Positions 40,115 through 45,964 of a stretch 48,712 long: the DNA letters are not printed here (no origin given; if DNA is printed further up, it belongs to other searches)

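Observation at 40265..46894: RHS/YD polymorphic toxin-immunity module in a chlamydia-like genome, with a Sec signal and no visible delivery partner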

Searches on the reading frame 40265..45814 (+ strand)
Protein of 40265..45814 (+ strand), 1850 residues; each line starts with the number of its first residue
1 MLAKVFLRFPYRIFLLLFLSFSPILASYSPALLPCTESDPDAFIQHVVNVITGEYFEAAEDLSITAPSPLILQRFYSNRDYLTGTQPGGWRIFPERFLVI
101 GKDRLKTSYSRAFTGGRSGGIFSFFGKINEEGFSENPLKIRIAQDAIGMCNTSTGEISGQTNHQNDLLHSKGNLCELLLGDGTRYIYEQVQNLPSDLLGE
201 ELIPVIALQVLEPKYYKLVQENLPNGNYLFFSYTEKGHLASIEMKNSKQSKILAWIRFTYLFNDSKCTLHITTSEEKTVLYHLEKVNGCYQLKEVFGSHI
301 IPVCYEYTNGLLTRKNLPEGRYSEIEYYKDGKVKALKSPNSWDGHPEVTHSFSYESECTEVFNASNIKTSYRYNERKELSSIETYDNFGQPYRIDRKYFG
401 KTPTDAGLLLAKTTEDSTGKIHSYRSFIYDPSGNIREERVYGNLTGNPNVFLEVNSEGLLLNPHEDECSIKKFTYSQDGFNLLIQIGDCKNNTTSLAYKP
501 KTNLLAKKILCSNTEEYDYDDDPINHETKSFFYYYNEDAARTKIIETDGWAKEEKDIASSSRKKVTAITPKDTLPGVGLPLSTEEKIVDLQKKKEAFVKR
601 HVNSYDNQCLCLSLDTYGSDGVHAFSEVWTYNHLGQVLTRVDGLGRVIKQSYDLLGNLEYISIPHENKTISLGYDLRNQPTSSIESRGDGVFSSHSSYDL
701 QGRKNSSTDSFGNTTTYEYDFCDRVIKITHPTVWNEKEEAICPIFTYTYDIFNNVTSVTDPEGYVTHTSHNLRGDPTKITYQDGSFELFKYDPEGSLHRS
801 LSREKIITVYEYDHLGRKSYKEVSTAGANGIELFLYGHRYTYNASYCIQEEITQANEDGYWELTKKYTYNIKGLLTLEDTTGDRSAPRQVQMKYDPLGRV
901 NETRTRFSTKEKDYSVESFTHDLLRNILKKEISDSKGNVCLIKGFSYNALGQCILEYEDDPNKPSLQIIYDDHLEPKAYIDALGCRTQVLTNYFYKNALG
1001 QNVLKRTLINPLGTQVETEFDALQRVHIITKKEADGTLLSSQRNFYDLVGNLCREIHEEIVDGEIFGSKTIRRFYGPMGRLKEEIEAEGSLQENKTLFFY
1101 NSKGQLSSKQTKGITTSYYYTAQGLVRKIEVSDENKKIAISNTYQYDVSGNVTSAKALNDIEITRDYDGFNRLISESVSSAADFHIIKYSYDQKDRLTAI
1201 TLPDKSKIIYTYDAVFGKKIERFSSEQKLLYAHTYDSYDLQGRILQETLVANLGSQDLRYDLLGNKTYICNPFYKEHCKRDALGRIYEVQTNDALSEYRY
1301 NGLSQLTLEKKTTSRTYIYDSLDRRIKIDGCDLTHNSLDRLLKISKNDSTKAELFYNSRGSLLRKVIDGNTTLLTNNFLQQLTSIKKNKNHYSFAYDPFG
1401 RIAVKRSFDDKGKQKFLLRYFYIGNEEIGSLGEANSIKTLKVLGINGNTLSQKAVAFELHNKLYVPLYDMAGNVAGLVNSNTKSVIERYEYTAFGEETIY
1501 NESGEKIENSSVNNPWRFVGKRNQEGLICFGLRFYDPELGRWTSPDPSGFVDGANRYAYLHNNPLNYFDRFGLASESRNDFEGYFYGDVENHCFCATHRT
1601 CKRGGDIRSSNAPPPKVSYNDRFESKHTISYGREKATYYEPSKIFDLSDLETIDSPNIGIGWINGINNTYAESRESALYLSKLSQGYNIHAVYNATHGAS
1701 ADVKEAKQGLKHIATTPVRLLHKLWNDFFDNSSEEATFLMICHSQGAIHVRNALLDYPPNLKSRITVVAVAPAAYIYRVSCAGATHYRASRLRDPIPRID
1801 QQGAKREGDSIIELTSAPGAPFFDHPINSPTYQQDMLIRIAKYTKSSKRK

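Call 3: search_protein_families(library=pfam, proteins=[window:40265-45814:+], max_evalue=0.01)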
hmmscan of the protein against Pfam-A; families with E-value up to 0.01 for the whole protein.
window:40265-45814:+ (1850 aa): 3 families
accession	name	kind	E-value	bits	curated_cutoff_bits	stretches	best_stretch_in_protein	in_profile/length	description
PF05593.20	RHS_repeat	-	9.5e-34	115.6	22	1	750-784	2-36/38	RHS Repeat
PF05095.17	DUF687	-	5.5e-12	45.4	25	1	1651-1790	29-164/537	Protein of unknown function (DUF687)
PF20148.4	DUF6531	-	1e-06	29.4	24.1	1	46-100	2-56/74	Domain of unknown function (DUF6531)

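Call 4: search_protein_families(library=ncbifam, proteins=[window:40265-45814:+], max_evalue=0.01)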
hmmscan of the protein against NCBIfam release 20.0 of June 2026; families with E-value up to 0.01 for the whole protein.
window:40265-45814:+ (1850 aa): 3 families
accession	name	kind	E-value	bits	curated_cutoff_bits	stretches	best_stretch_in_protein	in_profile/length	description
TIGR03696.1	Rhs_assc_core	domain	7.4e-21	74.4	32.5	1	1500-1573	1-76/76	RHS repeat-associated core domain-containing protein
TIGR01643.1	YD_repeat_2x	repeat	7.8e-20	70.5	15.8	0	1167-1207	1-38/42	YD repeat-containing protein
NF041261.1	RHS_core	equivalog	1.6e-16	59.4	2000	3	629-819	581-759/1261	RHS element core protein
